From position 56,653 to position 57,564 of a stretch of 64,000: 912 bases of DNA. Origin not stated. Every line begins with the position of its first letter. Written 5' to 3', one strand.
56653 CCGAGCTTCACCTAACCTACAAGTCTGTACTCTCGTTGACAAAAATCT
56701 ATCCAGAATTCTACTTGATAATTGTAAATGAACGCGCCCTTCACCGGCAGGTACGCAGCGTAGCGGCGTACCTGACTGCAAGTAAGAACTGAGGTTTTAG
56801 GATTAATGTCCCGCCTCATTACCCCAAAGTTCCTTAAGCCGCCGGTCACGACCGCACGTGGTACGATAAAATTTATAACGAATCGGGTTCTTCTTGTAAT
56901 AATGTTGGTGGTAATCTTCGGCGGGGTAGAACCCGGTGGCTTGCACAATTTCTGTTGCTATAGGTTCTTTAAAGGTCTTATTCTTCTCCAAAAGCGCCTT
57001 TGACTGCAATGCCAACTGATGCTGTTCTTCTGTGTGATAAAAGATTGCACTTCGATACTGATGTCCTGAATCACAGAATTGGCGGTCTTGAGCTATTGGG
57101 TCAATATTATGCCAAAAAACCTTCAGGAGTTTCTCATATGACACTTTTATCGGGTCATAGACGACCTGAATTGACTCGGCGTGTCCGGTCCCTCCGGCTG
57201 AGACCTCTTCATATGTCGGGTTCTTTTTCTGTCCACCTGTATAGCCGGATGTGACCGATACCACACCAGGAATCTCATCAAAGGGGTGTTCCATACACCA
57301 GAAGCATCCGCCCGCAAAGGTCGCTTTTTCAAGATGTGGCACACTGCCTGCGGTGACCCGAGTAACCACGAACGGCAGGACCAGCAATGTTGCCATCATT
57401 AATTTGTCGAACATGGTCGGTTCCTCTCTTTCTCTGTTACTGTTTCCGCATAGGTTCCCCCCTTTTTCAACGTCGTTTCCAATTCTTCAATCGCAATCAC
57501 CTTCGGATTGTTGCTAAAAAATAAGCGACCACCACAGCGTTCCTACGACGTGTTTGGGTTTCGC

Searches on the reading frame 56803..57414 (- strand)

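Call 19: search_protein_families(library=pfam, proteins=[window:56803-57414:-], max_evalue=0.01)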
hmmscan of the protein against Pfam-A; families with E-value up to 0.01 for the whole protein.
window:56803-57414:- (203 aa): 2 families
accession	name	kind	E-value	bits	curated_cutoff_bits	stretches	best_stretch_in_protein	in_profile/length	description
PF01625.27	PMSR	-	4.7e-66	222.2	23.7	1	30-181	1-152/153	Peptide methionine sulfoxide reductase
PF10778.14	DehI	-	0.004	17.6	28.9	1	92-150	12-70/148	Halocarboxylic acid dehydrogenase DehI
